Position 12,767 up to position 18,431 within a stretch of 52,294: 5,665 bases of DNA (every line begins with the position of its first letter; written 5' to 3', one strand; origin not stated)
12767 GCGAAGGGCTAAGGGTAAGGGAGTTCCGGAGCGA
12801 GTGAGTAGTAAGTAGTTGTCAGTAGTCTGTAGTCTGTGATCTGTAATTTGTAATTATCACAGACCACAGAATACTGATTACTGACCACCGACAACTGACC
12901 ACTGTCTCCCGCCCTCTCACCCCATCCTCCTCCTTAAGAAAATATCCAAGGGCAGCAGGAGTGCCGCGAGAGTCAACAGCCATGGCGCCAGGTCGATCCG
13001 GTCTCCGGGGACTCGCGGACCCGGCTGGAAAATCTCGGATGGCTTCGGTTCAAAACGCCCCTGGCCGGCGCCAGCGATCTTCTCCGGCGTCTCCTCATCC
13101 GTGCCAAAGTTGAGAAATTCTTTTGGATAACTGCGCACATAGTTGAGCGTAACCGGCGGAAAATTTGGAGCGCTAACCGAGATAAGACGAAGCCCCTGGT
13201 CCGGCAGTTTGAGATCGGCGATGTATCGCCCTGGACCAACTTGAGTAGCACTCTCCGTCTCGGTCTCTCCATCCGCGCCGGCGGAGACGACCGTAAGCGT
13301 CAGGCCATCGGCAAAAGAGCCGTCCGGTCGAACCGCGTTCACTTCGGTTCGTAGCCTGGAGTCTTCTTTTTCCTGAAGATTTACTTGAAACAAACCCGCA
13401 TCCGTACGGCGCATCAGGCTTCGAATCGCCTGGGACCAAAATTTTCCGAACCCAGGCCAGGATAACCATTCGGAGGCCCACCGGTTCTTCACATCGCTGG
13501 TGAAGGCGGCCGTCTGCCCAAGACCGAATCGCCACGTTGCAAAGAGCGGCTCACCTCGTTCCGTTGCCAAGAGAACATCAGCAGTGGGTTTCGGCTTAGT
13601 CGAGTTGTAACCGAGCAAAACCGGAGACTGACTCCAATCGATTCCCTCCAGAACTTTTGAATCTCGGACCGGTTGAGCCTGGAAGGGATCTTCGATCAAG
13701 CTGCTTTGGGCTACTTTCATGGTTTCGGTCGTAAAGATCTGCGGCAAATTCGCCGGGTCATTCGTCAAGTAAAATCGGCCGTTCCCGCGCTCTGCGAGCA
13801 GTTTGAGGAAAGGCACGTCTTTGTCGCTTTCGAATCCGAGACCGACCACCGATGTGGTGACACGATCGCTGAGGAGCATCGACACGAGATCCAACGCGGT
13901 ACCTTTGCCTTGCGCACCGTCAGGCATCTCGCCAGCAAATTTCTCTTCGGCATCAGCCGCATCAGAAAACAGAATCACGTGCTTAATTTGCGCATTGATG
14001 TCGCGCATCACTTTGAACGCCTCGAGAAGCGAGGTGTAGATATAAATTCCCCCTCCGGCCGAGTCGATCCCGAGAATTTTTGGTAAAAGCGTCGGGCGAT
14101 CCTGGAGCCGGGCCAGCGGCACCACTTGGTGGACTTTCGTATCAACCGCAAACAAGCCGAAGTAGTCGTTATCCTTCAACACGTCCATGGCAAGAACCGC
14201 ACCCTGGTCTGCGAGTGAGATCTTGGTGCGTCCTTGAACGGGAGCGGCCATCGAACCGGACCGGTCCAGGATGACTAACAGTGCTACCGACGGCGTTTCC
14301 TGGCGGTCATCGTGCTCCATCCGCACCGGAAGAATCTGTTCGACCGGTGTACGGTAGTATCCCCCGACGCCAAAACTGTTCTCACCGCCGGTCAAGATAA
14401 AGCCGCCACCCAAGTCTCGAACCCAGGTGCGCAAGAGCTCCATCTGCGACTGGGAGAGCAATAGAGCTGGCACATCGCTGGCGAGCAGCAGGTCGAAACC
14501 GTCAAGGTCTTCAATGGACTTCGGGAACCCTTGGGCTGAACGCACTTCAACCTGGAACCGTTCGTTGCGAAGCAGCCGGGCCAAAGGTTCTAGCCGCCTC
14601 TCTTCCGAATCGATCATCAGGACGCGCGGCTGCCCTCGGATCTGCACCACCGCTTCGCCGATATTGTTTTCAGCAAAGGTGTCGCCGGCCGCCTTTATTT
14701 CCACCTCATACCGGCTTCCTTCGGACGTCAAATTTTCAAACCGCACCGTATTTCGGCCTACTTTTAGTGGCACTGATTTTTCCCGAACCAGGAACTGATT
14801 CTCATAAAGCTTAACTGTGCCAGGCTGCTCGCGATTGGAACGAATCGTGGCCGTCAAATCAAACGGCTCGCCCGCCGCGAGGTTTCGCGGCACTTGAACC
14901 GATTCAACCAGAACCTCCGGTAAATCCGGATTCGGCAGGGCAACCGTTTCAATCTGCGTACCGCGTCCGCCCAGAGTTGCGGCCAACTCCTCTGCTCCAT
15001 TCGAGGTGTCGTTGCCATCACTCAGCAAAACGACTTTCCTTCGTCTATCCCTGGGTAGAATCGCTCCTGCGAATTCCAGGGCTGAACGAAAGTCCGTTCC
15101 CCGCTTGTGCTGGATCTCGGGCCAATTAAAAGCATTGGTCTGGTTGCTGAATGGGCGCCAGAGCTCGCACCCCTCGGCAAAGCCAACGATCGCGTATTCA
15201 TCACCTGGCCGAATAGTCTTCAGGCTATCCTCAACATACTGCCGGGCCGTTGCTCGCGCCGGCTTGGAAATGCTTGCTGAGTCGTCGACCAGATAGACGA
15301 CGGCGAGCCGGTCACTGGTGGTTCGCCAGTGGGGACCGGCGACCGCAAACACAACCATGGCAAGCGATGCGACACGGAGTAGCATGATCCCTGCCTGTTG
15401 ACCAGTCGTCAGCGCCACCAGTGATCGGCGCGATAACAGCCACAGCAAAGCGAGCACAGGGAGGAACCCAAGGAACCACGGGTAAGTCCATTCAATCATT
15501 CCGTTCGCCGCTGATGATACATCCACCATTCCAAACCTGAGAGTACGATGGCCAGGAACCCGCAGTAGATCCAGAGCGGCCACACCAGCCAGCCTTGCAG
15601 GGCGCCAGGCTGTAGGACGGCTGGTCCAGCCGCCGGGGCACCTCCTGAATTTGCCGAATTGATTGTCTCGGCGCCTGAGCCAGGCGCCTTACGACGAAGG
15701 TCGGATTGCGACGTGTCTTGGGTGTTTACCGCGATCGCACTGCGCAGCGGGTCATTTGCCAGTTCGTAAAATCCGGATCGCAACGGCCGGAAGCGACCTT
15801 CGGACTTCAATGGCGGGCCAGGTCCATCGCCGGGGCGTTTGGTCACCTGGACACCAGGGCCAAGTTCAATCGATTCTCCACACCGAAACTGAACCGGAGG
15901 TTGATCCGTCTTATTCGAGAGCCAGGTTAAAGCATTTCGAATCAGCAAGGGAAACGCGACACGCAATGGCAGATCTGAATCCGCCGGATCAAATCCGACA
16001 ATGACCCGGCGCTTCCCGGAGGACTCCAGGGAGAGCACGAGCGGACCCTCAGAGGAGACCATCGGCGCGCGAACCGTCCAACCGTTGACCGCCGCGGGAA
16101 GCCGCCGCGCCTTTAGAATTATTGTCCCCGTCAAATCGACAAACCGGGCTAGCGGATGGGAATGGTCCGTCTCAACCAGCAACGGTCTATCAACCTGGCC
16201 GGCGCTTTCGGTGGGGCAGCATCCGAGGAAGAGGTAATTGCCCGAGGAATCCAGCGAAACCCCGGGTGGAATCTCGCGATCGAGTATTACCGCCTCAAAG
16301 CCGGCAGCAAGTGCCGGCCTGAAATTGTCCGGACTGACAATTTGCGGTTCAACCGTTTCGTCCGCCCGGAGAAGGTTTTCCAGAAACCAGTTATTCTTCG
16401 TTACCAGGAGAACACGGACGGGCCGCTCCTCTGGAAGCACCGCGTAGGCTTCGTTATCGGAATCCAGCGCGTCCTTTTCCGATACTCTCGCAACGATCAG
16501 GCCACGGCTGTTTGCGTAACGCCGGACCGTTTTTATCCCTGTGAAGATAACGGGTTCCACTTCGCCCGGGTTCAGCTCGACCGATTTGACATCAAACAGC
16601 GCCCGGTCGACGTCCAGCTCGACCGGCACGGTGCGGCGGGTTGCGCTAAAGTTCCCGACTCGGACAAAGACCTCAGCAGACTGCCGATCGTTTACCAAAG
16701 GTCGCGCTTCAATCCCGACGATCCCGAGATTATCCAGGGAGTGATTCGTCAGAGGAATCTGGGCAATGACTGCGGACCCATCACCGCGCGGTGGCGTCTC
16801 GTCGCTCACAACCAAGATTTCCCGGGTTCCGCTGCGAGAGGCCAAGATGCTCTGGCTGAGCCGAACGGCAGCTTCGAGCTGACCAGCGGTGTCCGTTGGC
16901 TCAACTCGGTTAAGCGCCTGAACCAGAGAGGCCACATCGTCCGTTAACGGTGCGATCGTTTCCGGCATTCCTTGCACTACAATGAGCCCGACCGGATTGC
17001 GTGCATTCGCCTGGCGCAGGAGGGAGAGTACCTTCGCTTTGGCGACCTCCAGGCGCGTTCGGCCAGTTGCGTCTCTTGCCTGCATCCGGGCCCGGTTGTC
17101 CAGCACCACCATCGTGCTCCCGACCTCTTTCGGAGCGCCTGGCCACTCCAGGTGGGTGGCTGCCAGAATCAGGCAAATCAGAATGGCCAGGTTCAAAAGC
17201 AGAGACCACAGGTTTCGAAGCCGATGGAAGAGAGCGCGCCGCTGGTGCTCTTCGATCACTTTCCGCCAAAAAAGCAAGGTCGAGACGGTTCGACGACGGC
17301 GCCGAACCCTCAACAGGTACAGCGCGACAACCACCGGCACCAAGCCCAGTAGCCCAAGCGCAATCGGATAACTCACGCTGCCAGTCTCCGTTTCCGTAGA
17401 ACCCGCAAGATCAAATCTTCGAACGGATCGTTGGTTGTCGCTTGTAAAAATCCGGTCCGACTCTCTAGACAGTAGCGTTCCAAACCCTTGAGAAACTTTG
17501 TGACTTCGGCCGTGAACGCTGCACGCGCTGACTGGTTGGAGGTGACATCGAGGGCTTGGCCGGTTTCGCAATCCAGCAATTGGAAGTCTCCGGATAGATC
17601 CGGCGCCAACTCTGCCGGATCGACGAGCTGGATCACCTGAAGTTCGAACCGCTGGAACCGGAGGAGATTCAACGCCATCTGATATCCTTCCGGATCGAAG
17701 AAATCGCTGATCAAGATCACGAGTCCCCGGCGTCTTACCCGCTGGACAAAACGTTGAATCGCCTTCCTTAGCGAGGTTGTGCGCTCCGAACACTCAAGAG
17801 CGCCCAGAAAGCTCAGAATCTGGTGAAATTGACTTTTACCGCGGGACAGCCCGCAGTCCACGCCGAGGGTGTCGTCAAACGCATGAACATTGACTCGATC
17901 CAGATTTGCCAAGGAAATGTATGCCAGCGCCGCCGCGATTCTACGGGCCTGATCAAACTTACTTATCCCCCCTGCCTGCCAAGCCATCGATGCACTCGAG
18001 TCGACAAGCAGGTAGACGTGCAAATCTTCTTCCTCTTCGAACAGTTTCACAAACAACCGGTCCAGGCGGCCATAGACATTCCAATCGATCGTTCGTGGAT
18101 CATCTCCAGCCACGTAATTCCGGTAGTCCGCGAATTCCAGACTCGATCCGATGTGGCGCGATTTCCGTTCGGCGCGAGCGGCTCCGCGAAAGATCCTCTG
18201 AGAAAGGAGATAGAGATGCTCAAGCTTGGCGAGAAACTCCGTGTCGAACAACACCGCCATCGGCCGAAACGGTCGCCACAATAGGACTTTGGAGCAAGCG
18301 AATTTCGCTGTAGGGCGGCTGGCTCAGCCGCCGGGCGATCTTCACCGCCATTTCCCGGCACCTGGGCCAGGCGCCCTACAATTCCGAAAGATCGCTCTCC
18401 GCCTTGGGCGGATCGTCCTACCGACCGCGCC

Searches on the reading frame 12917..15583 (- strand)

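Call 61: search_protein_families(library=pfam, proteins=[window:12917-15583:-], max_evalue=0.00001)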
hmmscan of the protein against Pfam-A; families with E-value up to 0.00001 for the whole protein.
window:12917-15583:- (888 aa): 3 families
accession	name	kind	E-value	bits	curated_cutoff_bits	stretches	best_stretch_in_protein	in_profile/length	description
PF13519.12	VWA_2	-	4.1e-24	85.7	27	2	95-190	1-106/107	von Willebrand factor type A domain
PF07090.17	GATase1_like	-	4.6e-21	75.9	27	2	640-723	160-245/247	Putative glutamine amidotransferase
PF00092.34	VWA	-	4.9e-11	43.6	23.8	1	436-618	3-173/174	von Willebrand factor type A domain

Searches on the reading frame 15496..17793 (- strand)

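Call 84: search_protein_families(library=pfam, proteins=[window:15496-17793:-], max_evalue=0.00001)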
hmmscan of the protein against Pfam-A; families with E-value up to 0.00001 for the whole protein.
window:15496-17793:- (765 aa): 2 families
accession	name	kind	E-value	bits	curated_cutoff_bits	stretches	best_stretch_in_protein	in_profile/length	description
PF13519.12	VWA_2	-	5.3e-15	56.4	27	1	227-332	1-106/107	von Willebrand factor type A domain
PF07584.16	BatA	-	2.7e-09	37.8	25.9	1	142-212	6-74/77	Aerotolerance regulator N-terminal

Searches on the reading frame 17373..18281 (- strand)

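Call 84: search_protein_families(library=pfam, proteins=[window:17373-18281:-], max_evalue=0.00001)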
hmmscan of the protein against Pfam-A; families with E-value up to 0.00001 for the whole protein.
window:17373-18281:- (302 aa): 2 families
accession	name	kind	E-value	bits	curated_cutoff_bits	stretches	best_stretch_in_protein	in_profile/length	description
PF01882.25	DUF58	-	4.1e-43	147.5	23.4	1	52-261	1-211/216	Protein of unknown function DUF58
PF13519.12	VWA_2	-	4e-10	40.7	27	1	89-194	1-106/107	von Willebrand factor type A domain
